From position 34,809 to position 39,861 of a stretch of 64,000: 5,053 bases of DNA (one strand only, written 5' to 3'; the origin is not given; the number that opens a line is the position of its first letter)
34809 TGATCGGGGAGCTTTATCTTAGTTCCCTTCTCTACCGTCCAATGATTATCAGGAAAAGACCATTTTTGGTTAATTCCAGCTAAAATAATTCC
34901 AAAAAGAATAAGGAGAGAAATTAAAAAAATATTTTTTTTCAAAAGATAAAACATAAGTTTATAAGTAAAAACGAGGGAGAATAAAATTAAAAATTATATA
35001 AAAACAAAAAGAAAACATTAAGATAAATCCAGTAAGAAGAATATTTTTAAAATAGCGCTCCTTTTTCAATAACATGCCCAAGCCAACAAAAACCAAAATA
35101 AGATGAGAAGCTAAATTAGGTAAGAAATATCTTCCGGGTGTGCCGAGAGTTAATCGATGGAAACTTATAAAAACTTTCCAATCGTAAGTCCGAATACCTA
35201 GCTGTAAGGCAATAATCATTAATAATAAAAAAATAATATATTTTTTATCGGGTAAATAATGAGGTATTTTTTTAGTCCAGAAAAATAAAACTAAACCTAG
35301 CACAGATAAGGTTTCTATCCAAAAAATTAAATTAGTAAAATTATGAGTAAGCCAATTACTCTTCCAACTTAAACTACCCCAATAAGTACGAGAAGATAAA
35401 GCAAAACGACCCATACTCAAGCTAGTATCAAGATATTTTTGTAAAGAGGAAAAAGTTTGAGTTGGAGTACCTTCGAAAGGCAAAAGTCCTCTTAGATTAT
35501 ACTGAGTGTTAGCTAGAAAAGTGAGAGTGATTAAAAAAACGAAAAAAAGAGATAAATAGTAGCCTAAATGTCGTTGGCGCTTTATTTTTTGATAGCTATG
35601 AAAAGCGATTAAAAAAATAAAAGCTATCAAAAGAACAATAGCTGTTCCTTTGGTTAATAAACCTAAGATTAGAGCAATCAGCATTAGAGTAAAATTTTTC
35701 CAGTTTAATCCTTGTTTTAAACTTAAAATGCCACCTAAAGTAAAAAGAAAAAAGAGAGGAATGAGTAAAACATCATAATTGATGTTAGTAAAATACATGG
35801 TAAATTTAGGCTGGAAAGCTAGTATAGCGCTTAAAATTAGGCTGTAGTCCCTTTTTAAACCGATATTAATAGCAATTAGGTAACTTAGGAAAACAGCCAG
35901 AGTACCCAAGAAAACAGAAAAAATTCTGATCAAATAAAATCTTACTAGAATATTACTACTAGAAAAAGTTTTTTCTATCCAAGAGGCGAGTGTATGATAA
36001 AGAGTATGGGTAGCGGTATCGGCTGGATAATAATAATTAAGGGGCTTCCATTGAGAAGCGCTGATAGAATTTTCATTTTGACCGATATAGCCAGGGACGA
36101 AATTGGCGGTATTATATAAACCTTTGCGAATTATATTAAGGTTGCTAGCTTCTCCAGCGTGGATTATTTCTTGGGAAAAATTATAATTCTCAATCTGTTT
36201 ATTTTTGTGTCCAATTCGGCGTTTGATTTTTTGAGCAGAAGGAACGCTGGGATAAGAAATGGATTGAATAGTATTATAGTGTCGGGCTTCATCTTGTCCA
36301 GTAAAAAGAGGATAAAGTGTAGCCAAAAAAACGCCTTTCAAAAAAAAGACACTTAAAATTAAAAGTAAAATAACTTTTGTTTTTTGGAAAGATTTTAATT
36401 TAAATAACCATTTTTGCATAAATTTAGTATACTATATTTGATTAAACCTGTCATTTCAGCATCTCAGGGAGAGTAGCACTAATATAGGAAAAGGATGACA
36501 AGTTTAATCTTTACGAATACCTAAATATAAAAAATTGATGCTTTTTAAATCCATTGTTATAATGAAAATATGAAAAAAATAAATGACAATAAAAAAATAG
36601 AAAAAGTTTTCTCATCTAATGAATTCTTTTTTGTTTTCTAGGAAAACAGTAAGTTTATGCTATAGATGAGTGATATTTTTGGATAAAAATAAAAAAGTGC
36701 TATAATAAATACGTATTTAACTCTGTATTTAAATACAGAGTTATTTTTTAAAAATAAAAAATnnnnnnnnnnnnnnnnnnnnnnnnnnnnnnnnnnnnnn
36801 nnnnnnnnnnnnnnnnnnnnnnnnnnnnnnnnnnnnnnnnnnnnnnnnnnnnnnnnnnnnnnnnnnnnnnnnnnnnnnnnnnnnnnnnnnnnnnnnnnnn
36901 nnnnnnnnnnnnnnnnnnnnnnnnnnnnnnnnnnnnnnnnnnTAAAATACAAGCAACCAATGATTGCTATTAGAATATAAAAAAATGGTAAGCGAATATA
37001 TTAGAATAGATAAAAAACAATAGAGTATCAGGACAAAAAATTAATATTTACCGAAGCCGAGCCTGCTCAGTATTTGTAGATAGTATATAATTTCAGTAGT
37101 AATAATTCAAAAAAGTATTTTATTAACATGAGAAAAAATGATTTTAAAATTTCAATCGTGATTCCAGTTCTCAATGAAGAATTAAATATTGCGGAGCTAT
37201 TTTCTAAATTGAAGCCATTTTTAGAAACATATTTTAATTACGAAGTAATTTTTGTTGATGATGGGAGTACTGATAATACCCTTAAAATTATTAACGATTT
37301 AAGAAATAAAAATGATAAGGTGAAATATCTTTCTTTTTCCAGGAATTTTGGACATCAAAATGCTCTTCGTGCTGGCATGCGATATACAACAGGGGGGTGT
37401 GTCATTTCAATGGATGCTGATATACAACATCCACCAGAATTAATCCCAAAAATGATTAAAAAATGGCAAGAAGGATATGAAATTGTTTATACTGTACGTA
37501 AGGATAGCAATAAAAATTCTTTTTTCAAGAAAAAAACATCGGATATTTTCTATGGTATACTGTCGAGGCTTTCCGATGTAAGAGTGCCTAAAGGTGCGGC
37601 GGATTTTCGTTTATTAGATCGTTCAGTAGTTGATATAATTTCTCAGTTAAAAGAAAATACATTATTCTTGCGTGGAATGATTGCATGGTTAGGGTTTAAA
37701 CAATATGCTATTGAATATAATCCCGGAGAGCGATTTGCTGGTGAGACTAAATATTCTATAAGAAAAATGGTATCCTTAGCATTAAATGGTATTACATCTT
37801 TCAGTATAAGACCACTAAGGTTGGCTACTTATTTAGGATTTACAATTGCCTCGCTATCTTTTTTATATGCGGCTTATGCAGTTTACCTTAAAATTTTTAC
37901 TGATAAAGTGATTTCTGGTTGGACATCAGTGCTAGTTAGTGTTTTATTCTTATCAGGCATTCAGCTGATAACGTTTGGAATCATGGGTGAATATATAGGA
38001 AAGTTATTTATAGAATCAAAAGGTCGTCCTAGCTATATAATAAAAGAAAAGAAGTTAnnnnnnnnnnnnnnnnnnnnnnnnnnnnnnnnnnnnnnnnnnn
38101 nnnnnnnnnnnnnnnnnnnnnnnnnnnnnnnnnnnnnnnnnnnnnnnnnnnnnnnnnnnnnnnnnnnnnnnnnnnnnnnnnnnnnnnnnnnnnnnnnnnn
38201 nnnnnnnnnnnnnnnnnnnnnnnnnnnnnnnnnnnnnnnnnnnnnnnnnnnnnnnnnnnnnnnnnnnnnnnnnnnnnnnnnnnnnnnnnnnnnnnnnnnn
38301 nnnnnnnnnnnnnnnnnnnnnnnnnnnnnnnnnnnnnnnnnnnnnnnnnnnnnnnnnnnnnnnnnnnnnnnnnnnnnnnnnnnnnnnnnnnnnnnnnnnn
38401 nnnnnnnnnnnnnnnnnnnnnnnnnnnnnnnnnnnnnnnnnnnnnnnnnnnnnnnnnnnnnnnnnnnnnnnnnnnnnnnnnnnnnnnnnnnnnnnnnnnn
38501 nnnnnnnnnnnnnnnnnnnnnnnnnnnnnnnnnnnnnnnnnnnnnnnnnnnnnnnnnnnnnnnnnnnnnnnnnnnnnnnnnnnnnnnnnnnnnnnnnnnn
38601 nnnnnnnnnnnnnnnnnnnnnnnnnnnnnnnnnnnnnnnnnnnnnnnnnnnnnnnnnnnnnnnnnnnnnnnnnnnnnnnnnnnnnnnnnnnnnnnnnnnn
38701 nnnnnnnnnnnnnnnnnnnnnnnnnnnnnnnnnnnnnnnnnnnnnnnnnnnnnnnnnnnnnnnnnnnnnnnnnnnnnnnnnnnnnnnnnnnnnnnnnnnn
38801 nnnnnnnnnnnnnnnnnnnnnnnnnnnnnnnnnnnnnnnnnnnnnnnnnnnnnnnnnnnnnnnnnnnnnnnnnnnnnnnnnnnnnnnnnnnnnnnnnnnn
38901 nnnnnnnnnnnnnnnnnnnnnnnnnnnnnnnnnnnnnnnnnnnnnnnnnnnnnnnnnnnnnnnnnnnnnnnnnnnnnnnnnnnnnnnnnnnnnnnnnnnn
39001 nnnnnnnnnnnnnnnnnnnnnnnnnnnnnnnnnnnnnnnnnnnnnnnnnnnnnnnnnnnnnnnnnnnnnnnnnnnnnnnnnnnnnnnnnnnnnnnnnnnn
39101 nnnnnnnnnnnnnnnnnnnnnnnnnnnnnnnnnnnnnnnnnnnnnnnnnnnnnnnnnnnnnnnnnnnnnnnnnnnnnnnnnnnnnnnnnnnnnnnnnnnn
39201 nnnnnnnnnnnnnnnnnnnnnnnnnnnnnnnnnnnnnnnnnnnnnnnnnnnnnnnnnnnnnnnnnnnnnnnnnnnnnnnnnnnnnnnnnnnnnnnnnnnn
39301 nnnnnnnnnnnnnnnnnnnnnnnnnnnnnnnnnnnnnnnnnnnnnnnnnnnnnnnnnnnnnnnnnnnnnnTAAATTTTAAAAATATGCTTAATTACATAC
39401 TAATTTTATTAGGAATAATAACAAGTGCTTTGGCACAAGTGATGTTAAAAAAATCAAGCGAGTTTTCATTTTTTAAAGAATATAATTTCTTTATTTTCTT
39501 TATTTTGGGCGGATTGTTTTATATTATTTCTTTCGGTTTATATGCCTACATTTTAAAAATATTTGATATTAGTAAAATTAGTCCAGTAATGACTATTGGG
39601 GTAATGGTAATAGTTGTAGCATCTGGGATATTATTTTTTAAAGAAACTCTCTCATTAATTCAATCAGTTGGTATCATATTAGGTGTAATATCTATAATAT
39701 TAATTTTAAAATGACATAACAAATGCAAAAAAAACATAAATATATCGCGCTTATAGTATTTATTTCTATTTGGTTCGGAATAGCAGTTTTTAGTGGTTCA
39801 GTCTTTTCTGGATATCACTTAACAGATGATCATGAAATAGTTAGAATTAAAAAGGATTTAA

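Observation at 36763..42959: AbrB-like mini-regulator present as one full gene and two decayed copies; near-identical 54-nt direct repeats flank gmd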

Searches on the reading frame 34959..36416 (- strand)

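Call 53: search_protein_families(library=pfam, proteins=[window:34959-36416:-], max_evalue=0.001)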
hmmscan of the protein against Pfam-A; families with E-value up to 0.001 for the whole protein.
window:34959-36416:- (485 aa): 2 families
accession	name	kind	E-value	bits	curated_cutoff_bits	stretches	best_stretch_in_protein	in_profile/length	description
PF13231.12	PMT_2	-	1.9e-08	35.1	26.1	1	163-297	24-154/160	Dolichyl-phosphate-mannose-protein mannosyltransferase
PF02366.24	PMT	-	2.3e-07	31.1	22.7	1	158-301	80-228/245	Dolichyl-phosphate-mannose-protein mannosyltransferase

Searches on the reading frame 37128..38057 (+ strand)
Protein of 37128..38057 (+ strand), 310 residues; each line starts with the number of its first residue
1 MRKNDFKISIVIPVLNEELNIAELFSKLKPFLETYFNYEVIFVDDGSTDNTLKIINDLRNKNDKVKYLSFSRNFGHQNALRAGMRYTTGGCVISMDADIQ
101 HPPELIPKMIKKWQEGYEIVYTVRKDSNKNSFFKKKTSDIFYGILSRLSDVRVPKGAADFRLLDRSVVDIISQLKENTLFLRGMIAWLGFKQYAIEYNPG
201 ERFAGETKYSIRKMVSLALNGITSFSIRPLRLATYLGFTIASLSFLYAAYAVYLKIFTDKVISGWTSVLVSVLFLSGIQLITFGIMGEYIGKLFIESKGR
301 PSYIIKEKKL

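Call 5: search_protein_families(library=pfam, proteins=[window:37128-38057:+], max_evalue=0.1)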
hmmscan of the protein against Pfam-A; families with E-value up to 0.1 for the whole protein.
window:37128-38057:+ (310 aa): 4 families
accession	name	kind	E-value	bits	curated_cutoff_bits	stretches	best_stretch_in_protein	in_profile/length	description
PF00535.33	Glycos_transf_2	-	1e-36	126.8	23.3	1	9-168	1-164/168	Glycosyl transferase family 2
PF10111.15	Glyco_tranf_2_2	-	5.5e-08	33.1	27.3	1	9-111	1-104/276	Glycosyltransferase like family 2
PF21072.3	EFR3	-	0.037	13.3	27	1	121-180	352-408/545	EFR3 protein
PF04756.19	OST3_OST6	-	0.055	13.3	27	1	230-278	151-199/294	OST3 / OST6 family, transporter family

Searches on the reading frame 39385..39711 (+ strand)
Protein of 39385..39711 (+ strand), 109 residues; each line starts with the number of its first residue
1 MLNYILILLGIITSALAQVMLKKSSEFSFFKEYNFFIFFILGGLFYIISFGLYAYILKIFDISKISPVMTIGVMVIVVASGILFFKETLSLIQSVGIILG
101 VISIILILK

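Call 5: search_protein_families(library=pfam, proteins=[window:39385-39711:+], max_evalue=0.1)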
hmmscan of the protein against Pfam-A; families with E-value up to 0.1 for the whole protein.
window:39385-39711:+ (109 aa): 2 families
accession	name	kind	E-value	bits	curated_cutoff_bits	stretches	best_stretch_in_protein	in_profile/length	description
PF00892.27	EamA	-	7.3e-07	30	28.2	1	7-108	38-134/135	EamA-like transporter family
PF00893.25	Multi_Drug_Res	-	0.0002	22.3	23.7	1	3-99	2-92/93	Small Multidrug Resistance protein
